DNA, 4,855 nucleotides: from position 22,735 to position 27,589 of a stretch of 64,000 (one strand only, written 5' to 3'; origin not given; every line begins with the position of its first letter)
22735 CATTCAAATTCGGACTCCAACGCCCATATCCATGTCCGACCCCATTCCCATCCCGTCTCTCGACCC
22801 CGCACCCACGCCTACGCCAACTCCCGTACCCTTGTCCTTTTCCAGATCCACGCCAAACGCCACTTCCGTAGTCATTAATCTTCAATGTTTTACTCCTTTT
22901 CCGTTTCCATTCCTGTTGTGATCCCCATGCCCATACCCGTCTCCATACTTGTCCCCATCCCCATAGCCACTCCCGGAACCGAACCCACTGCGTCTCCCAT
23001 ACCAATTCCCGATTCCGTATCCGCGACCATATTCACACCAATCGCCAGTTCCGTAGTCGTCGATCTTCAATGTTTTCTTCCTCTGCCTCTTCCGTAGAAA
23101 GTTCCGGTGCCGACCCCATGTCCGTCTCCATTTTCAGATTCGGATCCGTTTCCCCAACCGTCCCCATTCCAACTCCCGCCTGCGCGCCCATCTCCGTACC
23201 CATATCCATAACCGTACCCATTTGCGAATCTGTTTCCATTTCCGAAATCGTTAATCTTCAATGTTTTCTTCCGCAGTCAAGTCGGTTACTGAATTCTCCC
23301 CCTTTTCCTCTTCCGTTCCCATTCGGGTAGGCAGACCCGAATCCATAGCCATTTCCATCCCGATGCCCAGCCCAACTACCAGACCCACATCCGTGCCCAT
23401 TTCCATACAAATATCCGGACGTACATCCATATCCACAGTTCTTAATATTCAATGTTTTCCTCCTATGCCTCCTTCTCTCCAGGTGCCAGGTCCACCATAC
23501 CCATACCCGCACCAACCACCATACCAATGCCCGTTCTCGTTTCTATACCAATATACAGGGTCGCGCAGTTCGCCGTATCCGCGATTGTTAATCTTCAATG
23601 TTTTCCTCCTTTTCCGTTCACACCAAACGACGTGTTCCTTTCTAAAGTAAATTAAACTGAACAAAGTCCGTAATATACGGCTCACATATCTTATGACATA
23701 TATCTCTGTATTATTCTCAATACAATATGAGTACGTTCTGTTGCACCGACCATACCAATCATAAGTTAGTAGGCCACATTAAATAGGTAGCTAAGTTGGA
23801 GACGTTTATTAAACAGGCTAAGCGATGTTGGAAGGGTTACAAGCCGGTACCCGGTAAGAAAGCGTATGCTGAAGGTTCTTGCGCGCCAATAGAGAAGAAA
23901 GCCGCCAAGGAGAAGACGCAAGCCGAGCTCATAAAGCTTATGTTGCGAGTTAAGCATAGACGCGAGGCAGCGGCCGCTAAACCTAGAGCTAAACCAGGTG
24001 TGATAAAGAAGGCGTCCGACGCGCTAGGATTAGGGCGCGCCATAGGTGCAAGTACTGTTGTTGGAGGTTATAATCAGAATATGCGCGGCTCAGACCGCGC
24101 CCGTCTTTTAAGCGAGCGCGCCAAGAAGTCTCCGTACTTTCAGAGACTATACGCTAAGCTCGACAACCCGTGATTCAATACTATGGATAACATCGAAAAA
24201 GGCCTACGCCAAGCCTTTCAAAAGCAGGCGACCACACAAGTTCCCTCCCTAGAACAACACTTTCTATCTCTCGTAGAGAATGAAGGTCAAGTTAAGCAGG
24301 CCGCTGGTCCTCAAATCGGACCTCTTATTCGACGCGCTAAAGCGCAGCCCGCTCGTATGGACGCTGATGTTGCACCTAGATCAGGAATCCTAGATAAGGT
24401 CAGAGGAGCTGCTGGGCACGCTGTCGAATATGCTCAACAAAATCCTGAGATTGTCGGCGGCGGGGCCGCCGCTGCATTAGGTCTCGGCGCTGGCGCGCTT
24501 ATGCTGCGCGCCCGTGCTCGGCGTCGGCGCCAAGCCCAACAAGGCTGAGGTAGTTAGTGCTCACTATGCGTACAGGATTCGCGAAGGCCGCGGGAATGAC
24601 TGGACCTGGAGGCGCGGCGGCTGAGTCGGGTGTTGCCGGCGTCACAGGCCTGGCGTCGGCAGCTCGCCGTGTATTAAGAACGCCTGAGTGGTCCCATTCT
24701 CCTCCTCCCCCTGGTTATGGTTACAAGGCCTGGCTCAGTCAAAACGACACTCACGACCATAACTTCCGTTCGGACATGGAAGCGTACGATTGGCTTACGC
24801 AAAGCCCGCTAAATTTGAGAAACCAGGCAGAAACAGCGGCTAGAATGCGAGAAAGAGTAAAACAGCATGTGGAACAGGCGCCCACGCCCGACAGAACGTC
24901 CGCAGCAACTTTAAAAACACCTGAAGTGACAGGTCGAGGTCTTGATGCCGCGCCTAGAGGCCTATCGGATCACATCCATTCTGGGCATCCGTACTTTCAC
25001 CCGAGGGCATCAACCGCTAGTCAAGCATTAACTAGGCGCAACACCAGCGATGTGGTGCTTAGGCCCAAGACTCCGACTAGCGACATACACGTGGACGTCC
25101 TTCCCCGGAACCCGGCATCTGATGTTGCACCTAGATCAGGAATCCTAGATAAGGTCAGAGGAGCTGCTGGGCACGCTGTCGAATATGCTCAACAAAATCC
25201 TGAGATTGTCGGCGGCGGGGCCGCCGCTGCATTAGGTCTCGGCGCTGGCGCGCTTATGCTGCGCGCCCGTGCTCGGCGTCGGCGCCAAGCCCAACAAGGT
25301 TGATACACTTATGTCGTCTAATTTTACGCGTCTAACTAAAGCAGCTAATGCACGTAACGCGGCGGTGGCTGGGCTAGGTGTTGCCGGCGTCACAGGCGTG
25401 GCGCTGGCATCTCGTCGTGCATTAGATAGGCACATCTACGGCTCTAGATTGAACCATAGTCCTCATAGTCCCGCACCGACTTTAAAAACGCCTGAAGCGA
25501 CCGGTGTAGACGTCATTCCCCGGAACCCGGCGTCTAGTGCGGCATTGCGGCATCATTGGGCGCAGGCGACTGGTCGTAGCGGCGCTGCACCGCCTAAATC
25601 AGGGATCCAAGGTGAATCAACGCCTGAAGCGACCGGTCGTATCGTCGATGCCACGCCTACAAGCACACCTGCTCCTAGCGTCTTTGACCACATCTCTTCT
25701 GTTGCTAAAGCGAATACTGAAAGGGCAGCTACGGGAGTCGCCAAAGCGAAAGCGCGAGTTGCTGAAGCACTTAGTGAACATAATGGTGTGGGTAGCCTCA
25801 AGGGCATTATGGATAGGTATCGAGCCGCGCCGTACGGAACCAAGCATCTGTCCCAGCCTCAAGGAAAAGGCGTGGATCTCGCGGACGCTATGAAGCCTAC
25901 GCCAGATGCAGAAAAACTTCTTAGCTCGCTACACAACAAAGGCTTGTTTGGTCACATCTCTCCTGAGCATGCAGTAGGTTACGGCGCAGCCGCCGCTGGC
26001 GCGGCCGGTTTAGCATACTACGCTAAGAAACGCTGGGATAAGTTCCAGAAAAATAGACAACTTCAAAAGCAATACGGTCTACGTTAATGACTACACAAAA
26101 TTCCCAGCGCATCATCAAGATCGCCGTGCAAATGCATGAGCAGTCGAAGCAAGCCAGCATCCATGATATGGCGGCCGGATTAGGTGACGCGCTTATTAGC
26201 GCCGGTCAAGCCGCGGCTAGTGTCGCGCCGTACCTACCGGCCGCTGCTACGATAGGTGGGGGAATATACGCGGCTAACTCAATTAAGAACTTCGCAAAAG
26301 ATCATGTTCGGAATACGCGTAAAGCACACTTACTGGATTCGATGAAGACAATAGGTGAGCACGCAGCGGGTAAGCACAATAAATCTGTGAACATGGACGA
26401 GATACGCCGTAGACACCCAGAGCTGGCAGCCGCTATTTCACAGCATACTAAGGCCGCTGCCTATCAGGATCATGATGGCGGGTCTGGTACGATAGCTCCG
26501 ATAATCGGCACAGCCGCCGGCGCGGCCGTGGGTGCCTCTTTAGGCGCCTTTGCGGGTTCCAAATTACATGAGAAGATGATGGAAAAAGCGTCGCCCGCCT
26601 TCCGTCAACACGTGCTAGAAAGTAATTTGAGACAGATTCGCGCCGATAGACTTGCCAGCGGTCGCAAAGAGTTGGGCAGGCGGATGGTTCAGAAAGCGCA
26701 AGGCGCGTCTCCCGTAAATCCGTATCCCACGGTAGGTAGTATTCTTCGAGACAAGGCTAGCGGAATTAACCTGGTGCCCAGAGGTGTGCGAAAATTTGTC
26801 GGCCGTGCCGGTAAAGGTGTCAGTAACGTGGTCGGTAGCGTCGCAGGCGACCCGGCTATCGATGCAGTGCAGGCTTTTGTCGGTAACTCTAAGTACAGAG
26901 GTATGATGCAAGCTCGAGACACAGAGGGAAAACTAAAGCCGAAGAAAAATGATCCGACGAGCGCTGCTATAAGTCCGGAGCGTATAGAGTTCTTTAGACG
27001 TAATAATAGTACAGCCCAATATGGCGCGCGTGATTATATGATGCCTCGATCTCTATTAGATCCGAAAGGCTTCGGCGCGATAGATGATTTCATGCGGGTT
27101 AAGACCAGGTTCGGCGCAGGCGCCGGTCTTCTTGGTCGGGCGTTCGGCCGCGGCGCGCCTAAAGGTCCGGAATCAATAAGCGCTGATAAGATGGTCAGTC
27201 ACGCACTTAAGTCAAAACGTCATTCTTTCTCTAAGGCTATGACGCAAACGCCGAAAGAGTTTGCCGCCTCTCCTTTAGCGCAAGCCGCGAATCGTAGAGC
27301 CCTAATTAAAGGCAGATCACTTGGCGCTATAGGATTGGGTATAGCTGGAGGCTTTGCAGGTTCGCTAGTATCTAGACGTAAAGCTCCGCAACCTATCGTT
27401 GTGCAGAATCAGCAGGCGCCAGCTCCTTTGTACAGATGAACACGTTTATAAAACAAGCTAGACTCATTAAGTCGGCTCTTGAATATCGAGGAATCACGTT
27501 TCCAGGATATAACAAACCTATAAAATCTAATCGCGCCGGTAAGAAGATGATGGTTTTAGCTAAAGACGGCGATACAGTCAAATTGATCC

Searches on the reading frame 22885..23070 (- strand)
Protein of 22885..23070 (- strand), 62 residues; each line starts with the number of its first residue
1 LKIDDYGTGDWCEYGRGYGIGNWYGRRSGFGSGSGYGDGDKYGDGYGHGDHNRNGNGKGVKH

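Call 12: search_protein_families(library=pfam, max_evalue=1, proteins=[window:22885-23070:-])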
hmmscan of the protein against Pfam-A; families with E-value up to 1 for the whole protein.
seq(62 aa): 1 family
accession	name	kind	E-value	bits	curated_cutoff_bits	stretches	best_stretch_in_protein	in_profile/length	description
PF22807.2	TrAA12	-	0.015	14.1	30.9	1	15-59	389-433/463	TrAA12-like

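Call 13: search_protein_families(library=phrogs, max_evalue=1, proteins=[window:22885-23070:-])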
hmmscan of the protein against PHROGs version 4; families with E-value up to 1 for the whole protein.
seq(62 aa): 0 families

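Call 14: search_protein_families(library=ncbifam, max_evalue=1, proteins=[window:22885-23070:-])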
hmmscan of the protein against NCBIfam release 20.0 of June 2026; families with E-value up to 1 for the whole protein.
seq(62 aa): 0 families

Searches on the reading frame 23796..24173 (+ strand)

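Call 87: search_protein_families(library=pfam, max_evalue=1, proteins=[window:23796-24173:+])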
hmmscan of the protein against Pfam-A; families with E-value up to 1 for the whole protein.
window:23796-24173:+ (125 aa): 1 family
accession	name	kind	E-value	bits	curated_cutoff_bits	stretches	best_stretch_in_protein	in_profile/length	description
PF21931.2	ABM-like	-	0.12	13.3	27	1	76-123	37-85/89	ABM-like domain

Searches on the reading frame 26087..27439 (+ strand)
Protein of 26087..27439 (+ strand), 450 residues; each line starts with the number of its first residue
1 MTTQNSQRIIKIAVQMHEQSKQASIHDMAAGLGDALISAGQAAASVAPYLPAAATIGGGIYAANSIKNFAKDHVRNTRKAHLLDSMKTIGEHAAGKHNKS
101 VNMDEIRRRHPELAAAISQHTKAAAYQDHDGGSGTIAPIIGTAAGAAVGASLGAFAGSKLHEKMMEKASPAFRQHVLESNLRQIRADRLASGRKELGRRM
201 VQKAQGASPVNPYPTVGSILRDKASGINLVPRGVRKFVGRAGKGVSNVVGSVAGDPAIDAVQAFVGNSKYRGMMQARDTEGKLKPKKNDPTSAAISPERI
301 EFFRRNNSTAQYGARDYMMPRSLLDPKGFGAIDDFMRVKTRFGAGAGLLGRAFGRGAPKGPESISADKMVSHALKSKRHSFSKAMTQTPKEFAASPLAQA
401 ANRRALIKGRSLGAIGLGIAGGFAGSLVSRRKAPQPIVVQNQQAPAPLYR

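Call 18: search_protein_families(library=pfam, max_evalue=0.001, proteins=[window:26087-27439:+])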
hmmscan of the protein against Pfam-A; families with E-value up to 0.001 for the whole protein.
window:26087-27439:+ (450 aa): 0 families

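Call 19: search_protein_families(library=phrogs, max_evalue=0.001, proteins=[window:26087-27439:+])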
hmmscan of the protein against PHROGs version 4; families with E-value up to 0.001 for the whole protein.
window:26087-27439:+ (450 aa): 0 families

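Call 58: find_encoding_contigs(protein=window:26087-27439:+, flank=10000, max_places=1)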
Protein window:26087-27439:+ (450 aa): 17 contigs read that carry it; 1 place shown.
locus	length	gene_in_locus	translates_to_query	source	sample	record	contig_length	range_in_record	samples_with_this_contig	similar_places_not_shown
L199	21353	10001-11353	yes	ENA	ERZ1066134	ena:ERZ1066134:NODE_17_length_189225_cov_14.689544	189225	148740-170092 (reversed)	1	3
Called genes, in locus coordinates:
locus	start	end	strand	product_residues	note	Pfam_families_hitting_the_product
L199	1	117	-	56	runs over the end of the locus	-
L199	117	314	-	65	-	-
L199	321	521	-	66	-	-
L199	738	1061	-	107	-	-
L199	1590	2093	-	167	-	-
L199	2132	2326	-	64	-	-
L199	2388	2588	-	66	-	-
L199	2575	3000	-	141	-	-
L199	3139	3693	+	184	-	-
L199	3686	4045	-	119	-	-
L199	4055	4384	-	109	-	-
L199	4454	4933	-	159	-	-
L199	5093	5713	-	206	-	-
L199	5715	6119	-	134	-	-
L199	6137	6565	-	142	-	-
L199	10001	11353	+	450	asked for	-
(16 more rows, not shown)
